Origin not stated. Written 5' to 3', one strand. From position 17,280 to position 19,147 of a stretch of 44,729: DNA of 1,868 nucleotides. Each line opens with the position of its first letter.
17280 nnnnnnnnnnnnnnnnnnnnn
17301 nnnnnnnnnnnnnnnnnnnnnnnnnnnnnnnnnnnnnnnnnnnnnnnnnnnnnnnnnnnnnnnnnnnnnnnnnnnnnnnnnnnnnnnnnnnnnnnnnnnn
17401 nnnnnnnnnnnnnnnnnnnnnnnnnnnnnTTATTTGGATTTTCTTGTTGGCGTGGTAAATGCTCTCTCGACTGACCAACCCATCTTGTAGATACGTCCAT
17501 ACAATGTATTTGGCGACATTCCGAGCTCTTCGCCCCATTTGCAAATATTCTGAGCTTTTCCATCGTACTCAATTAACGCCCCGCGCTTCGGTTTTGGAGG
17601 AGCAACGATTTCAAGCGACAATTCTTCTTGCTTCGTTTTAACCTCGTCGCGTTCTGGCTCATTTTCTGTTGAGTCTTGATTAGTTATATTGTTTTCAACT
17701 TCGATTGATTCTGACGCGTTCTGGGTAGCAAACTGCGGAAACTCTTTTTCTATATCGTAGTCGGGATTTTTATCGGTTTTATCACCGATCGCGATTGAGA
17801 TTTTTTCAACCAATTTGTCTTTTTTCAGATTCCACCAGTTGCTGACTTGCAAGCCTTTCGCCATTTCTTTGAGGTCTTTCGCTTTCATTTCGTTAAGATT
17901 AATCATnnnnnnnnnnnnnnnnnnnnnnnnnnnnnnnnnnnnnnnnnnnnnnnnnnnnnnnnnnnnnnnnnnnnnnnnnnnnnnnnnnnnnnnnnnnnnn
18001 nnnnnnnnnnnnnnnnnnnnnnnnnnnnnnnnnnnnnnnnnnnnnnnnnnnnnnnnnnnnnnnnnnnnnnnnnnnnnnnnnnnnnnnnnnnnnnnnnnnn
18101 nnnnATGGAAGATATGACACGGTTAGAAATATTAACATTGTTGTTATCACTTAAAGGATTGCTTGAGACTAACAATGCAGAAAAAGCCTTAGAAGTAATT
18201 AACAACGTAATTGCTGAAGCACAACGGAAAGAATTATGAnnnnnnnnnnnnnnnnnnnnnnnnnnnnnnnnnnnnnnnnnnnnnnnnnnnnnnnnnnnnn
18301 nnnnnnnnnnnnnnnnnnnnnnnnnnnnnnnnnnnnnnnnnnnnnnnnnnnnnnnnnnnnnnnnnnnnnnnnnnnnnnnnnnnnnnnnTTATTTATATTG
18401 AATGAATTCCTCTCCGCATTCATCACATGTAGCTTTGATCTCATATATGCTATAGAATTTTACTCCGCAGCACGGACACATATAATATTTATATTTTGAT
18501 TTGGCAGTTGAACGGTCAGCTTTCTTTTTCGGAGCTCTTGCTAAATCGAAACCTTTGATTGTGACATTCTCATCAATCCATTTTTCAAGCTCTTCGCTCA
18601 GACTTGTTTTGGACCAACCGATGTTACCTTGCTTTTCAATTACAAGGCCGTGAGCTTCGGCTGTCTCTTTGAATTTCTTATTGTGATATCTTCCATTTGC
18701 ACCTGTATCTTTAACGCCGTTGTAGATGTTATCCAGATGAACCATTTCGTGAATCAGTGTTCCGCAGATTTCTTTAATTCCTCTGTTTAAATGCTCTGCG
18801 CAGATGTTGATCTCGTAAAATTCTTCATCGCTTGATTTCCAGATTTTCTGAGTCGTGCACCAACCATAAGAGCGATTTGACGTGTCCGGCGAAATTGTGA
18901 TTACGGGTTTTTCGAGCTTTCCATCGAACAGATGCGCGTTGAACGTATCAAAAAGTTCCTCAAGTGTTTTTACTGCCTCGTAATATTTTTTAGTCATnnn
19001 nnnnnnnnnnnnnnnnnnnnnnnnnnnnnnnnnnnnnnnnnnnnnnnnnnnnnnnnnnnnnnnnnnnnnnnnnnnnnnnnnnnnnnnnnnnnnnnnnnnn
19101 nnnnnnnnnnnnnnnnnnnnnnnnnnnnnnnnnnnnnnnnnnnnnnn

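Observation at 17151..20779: Eight-copy promoter-operator family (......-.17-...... with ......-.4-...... dyad) wiring the accessory island as one regulon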

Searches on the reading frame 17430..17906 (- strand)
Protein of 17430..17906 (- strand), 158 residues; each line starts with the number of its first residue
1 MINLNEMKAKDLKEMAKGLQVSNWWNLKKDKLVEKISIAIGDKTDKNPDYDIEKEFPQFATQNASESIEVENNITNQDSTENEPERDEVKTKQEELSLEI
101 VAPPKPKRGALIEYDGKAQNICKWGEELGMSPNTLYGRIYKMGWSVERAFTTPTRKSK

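Call 13: search_protein_families(library=pfam, proteins=[window:17430-17906:-], max_evalue=0.01)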
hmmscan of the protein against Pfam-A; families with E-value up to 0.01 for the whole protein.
window:17430-17906:- (158 aa): 1 family
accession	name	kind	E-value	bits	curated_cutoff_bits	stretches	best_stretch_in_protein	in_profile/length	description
PF07498.18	Rho_N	-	0.0002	21.7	24.9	1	4-36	2-34/43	Rho termination factor, N-terminal domain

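Call 23: search_protein_families(library=phrogs, proteins=[window:17430-17906:-], max_evalue=0.01)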
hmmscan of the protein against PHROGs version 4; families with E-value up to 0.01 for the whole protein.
window:17430-17906:- (158 aa): 4 families
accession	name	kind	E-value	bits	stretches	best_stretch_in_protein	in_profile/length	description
phrog_3377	-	DNA, RNA and nucleotide metabolism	8.1e-09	36.6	1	97-156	94-143/196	HNH endonuclease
phrog_1065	-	unknown function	2.1e-07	32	1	125-157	113-145/192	-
phrog_33386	-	unknown function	3e-07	30.5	1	1-101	312-408/452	-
phrog_2724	-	unknown function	0.00026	22.4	1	2-36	44-78/83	-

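Call 35: search_protein_families(library=ncbifam, proteins=[window:17430-17906:-], max_evalue=0.01)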
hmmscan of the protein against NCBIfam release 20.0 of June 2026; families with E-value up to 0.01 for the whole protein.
window:17430-17906:- (158 aa): 0 families

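Call 36: search_protein_families(library=padloc, proteins=[window:17430-17906:-], max_evalue=0.01)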
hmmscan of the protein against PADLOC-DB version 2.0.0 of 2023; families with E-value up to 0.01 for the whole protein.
window:17430-17906:- (158 aa): 0 families

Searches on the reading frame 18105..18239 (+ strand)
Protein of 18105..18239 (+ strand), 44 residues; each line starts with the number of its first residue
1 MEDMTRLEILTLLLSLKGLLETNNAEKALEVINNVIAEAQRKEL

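Call 13: search_protein_families(library=pfam, proteins=[window:18105-18239:+], max_evalue=0.01)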
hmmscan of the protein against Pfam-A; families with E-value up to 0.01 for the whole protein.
window:18105-18239:+ (44 aa): 1 family
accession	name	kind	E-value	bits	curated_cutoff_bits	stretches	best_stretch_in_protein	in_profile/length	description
PF14689.11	SPOB_a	-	0.0011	19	28.1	1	16-41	30-55/62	Sensor_kinase_SpoOB-type, alpha-helical domain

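Call 23: search_protein_families(library=phrogs, proteins=[window:18105-18239:+], max_evalue=0.01)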
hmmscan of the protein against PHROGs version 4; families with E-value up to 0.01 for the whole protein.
window:18105-18239:+ (44 aa): 0 families

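Call 36: search_protein_families(library=padloc, proteins=[window:18105-18239:+], max_evalue=0.01)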
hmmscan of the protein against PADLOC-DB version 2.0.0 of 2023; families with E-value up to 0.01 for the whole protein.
window:18105-18239:+ (44 aa): 0 families

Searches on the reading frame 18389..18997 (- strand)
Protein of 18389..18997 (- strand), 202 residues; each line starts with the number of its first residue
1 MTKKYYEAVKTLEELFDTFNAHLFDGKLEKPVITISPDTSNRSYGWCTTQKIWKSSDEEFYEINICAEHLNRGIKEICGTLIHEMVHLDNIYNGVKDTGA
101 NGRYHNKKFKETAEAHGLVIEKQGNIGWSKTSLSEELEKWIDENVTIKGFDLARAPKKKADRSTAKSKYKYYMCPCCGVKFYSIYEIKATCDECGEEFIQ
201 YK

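Call 13: search_protein_families(library=pfam, proteins=[window:18389-18997:-], max_evalue=0.01)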
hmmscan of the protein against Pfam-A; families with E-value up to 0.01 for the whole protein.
window:18389-18997:- (202 aa): 1 family
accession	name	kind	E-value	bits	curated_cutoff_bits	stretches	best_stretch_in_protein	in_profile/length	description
PF10263.15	SprT-like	-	2.5e-08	34.2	25.6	1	12-115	1-94/108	SprT-like family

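Call 23: search_protein_families(library=phrogs, proteins=[window:18389-18997:-], max_evalue=0.01)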
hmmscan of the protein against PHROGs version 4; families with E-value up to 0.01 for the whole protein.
window:18389-18997:- (202 aa): 3 families
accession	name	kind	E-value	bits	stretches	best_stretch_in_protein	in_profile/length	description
phrog_6361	-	unknown function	6.7e-37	128.1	1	7-200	14-201/203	-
phrog_10499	-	unknown function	0.00086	20.7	1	39-110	45-111/149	-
phrog_9188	-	unknown function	0.003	18.7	1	158-198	26-64/70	-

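Call 35: search_protein_families(library=ncbifam, proteins=[window:18389-18997:-], max_evalue=0.01)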
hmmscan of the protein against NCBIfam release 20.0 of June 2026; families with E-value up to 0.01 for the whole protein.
window:18389-18997:- (202 aa): 1 family
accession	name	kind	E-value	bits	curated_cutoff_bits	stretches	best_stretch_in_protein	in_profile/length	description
NF003331.0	PRK04338.1-7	equivalog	8.2e-05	21.5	560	1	157-201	229-272/376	tRNA (guanine(26)-N(2))-dimethyltransferase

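Call 36: search_protein_families(library=padloc, proteins=[window:18389-18997:-], max_evalue=0.01)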
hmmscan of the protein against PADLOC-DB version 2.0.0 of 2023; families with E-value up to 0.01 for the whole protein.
window:18389-18997:- (202 aa): 0 families

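Call 84: search_solved_structures(query=window:18389-18994:-, max_evalue=10, show_alignments=1)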
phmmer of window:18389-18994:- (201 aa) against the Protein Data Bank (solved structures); distinct sequences matched with E-value up to 10: 3.
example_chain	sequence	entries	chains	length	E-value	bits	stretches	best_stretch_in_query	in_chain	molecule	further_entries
2mdg_A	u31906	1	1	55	0.18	14.5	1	162-185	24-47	Zinc finger protein 423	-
9grn_A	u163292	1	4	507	0.64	12.7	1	36-117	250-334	Inositol hexakisphosphate and diphosphoinositol-pentakisphosphate kinase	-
9gro_A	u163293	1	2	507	0.67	12.7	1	36-117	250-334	Inositol hexakisphosphate and diphosphoinositol-pentakisphosphate kinase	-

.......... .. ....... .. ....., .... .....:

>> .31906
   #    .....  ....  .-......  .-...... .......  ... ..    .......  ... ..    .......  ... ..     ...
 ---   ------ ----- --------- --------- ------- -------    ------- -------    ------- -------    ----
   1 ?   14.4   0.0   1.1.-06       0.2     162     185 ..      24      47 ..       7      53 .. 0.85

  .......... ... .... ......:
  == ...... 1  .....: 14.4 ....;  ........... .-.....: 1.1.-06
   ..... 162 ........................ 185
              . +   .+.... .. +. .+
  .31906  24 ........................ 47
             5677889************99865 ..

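Call 85: find_homologous_proteins(query=window:18389-18994:-, max_evalue=0.00001)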
Query window:18389-18994:- (201 aa): 249 proteins with E <= 0.00001 among 286 candidates; the best 120 are listed.
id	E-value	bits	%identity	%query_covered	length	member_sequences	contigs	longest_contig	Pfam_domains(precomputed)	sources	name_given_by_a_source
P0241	8.9e-132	455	98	100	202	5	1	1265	PF10263.16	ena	-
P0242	3.0e-119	414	89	100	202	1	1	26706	PF10263.16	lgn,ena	-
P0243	1.3e-107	376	81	100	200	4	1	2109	PF10263.16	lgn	-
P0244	3.6e-107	375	81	100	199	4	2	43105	PF10263.16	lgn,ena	-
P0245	1.5e-104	366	79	100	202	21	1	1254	PF10263.16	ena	-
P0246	1.7e-104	366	79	100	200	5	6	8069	PF10263.16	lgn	-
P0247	3.5e-104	365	78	100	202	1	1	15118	PF10263.16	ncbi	-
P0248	1.0e-103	363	77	100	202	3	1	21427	PF10263.16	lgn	-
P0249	1.5e-103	363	76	100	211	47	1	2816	PF10263.16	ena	-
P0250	2.4e-100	352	75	100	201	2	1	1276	PF10263.16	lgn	-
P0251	4.3e-100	351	74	100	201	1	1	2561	PF10263.16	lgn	-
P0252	7.9e-100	351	75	100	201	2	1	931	PF10263.16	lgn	-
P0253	6.2e-99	348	72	100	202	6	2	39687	PF10263.16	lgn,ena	-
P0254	1.0e-98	347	74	100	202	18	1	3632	PF10263.16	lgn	-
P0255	1.8e-97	343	73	100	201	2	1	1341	PF10263.16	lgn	-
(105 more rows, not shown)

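Call 92: predict_structure(alignment_id=A3)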
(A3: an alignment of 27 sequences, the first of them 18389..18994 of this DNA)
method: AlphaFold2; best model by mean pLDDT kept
length: 201 residues; sequences in the alignment: 27
mean_pLDDT: 86.8   pTM: 0.73
mean pLDDT of the five models: 86.8, 86.0, 85.6, 85.4, 85.4
residues with pLDDT >= 90: 104; 70-90: 77; 50-70: 15; < 50: 5
segments of 3 or more residues with pLDDT < 50: 160-164
pLDDT, mean of each block of 10 residues (from residue 1): 87 98 96 81 67 84 90 93 96 89 90 97 86 98 91 67 63 88 88 88 74
secondary structure, 60 per line:
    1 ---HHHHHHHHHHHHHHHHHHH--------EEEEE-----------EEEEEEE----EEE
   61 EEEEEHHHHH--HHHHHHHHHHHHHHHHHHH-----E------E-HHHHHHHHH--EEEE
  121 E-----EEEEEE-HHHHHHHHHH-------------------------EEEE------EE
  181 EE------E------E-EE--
elements in order: H4-22 E31-35 E47-53 E58-65 H66-70 H73-91 H106-114 E117-121 E127-132 H134-143 E169-172 E179-182

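Call 95: fold_search(model_id=the predicted structure, library=pdb)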
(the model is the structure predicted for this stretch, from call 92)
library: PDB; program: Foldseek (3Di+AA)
matches with E <= 10: 133; with E <= 0.001: 0
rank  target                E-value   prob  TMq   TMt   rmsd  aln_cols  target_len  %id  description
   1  4qhi_A                5.4e-01  0.44  0.31  0.53   4.8       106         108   21  Crystal structure of Methanocaldococcus jannaschii selecase mutant R36W (released 2014-07-16)
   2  4qhg                  6.2e-01  0.38  0.30  0.52   5.0       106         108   19  Crystal structure of Methanocaldococcus jannaschii dimeric selecase (released 2014-07-16)
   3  8z37                  6.2e-01  0.03  0.14  0.15  15.1       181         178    8  Crystal structure of human STING ligand binding domain. (released 2025-04-16)
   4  9e71_BY               9.1e-01  0.18  0.12  0.29   7.1        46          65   17  Cryo-EM structure of the Pyrobaculum calidifontis 70S ribosome (released 2024-11-20)
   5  2g59_B                1.0e+00  0.04  0.15  0.12  13.6       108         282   11  Crystal Structure of the Catalytic Domain of Protein Tyrosine Phosphatase from Homo sapiens (released 2006-03-14)
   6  6nt5_A                1.0e+00  0.03  0.15  0.12  15.2       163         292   12  Cryo-EM structure of full-length human STING in the apo state (released 2019-03-06)
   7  4qxr_A                1.1e+00  0.02  0.14  0.15  16.6       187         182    8  Crystal structure of hSTING(S162A/G230I/Q266I) in complex with DMXAA (released 2014-09-10)
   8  9ct4_A                1.3e+00  0.03  0.15  0.11  14.3       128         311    7  HsSTING with diABZI and C53, curved conformation (released 2025-04-23)
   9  1dxg_A                1.4e+00  0.57  0.14  0.61   2.9        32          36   28  CRYSTAL STRUCTURE OF DESULFOREDOXIN FROM DESULFOVIBRIO GIGAS AT 1.8 A RESOLUTION (released 1997-11-12)
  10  7zhg_W                1.4e+00  0.18  0.12  0.30   4.7        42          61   19  High-resolution cryo-EM structure of Pyrococcus abyssi 30S ribosomal subunit bound to mRNA and initiator tRNA anticodo (released 2022-06-29)
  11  4qxq_A                1.5e+00  0.02  0.14  0.15  16.9       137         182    6  Crystal structure of hSTING(S162A/Q266I) in complex with DMXAA (released 2014-09-10)
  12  9jko_A                2.1e+00  0.51  0.15  0.29   2.2        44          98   25  Crystal structure of the RNA- binding domain of human ZAR1 (released 2025-07-30)
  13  6az1_c                2.1e+00  0.18  0.13  0.26   4.2        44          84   16  Cryo-EM structure of the small subunit of Leishmania ribosome bound to paromomycin (released 2017-12-06)
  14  8odu_B                2.1e+00  0.03  0.14  0.11  11.6        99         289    8  Chaetomium thermophilum Get1/Get2 heterotetramer in complex with a Get3 dimer (amphipol) (released 2023-11-29)
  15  6gdg_D                2.1e+00  0.03  0.14  0.12  17.4       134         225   12  Cryo-EM structure of the adenosine A2A receptor bound to a miniGs heterotrimer (released 2018-05-16)
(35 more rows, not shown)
